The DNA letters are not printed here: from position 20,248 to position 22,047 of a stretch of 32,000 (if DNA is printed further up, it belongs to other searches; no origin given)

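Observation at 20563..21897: GlgE N-terminal extension looks like a duplicated GlgE catalytic barrel with catalytic residues lost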

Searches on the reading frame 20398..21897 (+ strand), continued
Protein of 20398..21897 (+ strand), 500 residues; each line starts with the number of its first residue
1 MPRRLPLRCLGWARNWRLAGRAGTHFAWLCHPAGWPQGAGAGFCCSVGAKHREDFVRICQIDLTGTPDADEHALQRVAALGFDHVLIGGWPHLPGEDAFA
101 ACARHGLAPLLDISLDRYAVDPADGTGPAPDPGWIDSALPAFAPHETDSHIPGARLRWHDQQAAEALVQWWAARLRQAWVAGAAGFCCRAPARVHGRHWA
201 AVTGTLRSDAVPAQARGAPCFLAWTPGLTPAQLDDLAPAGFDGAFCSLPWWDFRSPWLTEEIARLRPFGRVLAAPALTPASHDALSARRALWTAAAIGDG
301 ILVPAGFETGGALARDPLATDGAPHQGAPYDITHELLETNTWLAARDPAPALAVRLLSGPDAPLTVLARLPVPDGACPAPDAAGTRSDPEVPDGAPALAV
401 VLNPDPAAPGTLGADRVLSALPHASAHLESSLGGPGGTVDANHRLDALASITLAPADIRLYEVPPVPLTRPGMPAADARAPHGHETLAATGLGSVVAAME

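Call 82: search_dna_similar(query=window:20563-21894:+, collection=plasmids, mode=protein, max_rows=25, rows=spread)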
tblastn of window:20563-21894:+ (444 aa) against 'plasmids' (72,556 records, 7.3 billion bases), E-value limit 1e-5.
Records with a match: 293; places in all: 293; records where one place covers at least 80% of the query: 49.
Best place of each record, by identity: <60% 293.
By first word of the organism name: Rhizobium 139; Ralstonia 134; Burkholderia 5; Azospirillum 5; Cupriavidus 3; Caballeronia 3; Sinorhizobium 3; Tistrella 1.
By predicted mobility (MOB-suite, as given by PLSDB): non-mobilizable 113; mobilizable 111; conjugative 69.
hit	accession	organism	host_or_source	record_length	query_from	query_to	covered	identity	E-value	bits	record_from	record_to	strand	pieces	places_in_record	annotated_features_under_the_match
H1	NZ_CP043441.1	Cupriavidus campinensis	cell culture,soil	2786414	1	411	93%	57.9%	8e-124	403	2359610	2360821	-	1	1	none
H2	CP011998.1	Ralstonia solanacearum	ginger,cell culture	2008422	19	417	90%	31.9%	1e-27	123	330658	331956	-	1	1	hypothetical protein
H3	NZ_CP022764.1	Ralstonia solanacearum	Solanum tuberosum,single cell,Potato ...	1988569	19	419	90%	31.3%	2e-27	123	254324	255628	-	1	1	none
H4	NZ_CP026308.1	Ralstonia solanacearum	Musa sp.,pure culture,plants with Moko ...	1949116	19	408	88%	31.4%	2e-27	123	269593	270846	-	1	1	none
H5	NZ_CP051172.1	Ralstonia pseudosolanacearum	Whole organism,potato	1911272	19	314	67%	34.8%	5e-29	128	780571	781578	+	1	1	none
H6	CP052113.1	Ralstonia solanacearum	tomato,cell culture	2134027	19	314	67%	34.8%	4e-27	122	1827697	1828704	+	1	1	DUF3416 domain-containing protein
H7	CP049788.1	Ralstonia solanacearum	whole organism,isolated from the ...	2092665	19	314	67%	34.8%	4e-27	122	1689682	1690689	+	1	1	DUF3416 domain-containing protein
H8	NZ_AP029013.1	Ralstonia pseudosolanacearum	-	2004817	19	314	67%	34.5%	1e-26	120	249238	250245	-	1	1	none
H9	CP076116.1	Ralstonia solanacearum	cell culture,wilting pepper (C. annuum) ...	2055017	19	314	67%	34.5%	1e-26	120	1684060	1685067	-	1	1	DUF3416 domain-containing protein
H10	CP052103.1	Ralstonia solanacearum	tomato,cell culture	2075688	19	314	67%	34.5%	1e-26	120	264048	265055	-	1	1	DUF3416 domain-containing protein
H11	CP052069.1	Ralstonia solanacearum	tomato,cell culture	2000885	19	314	67%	34.5%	1e-26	120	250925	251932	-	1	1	none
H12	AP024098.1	Ralstonia solanacearum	-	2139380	19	314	67%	34.5%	1e-26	120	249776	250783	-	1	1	glgE: alpha-1,4-glucan:maltose-1-phosphate maltosyltransferase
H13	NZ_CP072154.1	Rhizobium sp. K15/93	Himalayan blackberry,cell culture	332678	107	425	72%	30.5%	1e-20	102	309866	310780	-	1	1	alpha-1,4-glucan--maltose-1-phosphate maltosyltransferase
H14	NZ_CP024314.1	Rhizobium sp. NXC24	Phaseolus vulgaris,cell culture,plant ...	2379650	46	312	60%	29.9%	6e-17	91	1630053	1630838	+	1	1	record has no annotation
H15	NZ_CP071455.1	Rhizobium lentis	lentil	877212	112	314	46%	32.9%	1e-14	84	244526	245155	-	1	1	alpha-1,4-glucan--maltose-1-phosphate maltosyltransferase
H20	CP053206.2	Rhizobium leguminosarum bv. trifolii TA1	Trifolium spumosum L. (Annual ...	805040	112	312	45%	31.6%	7e-17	91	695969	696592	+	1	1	alpha-1,4-glucan--maltose-1-phosphate maltosyltransferase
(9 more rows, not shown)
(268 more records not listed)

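Call 83: get_annotated_region(hit=H12, flank=7000)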
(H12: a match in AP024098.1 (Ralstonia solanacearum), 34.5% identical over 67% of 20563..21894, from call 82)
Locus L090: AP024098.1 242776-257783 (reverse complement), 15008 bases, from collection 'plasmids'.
description: Ralstonia solanacearum MAFF 211471 plasmid pMAFF211471 DNA, complete sequence
organism: Ralstonia solanacearum (NCBI taxid 305)
taxonomy: Bacteria; Pseudomonadota; Betaproteobacteria; Burkholderiales; Burkholderiaceae; Ralstonia; Ralstonia solanacearum
host: -; source: -; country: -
typing (MOB-suite, as given by PLSDB): mobilizable; relaxase MOBP
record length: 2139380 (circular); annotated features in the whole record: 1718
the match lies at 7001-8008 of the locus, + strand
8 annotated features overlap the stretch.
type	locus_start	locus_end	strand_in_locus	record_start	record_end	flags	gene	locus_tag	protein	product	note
CDS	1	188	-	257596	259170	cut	ahpF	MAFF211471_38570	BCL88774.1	alkyl hydroperoxide reductase subunit F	-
CDS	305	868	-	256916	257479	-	ahpC_2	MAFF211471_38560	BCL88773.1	alkyl hydroperoxide reductase subunit C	-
CDS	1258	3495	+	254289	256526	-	-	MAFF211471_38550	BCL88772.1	exported heme receptor protein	-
CDS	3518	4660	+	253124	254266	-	hmuS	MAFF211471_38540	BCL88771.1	hemin-degrading factor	-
CDS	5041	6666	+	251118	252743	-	glgA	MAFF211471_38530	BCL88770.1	glycogen synthase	-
CDS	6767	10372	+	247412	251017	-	glgE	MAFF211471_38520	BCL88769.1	alpha-1,4-glucan:maltose-1-phosphate maltosyltransferase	-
CDS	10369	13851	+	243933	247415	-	-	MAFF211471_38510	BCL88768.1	trehalose synthase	-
CDS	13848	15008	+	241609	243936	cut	glgB1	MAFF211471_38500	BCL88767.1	1,4-alpha-glucan branching enzyme GlgB 1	-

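Call 84: get_annotated_region(hit=H20, flank=7000)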
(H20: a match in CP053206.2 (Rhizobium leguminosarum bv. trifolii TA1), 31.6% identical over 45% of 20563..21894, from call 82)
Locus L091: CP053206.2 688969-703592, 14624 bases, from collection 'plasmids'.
description: Rhizobium leguminosarum bv. trifolii TA1 plasmid pRltTA1D, complete sequence
organism: Rhizobium leguminosarum bv. trifolii TA1 (NCBI taxid 754521)
taxonomy: Bacteria; Pseudomonadota; Alphaproteobacteria; Hyphomicrobiales; Rhizobiaceae; Rhizobium; Rhizobium leguminosarum; Rhizobium leguminosarum bv. trifolii TA1
host: -; source: Trifolium spumosum L. (Annual Mediterranean clovers); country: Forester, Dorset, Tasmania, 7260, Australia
typing (MOB-suite, as given by PLSDB): conjugative; relaxase MOBQ; mating-pair formation MPF_T
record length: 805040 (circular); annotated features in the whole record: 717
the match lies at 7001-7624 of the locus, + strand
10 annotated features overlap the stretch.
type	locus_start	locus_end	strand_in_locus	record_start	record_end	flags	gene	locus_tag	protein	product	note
CDS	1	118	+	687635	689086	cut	-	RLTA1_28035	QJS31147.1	NCS1 family nucleobase:cation symporter-1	-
CDS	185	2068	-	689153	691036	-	-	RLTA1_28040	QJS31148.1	methyl-accepting chemotaxis protein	-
CDS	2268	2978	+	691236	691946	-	-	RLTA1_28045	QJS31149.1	DUF4272 domain-containing protein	-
CDS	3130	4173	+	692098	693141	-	-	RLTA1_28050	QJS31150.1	magnesium and cobalt transport protein CorA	-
CDS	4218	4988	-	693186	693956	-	-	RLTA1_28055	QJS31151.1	aminoglycoside phosphotransferase family protein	-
CDS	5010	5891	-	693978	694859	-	-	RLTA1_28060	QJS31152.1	MBL fold metallo-hydrolase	-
CDS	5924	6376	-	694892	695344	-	-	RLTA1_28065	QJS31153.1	hypothetical protein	-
CDS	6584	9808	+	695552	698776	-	-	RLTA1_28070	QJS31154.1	alpha-1,4-glucan--maltose-1-phosphate maltosyltransferase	-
CDS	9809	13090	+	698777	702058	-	treS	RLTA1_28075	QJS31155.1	maltose alpha-D-glucosyltransferase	-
CDS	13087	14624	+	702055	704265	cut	glgB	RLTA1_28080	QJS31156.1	1,4-alpha-glucan branching protein GlgB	-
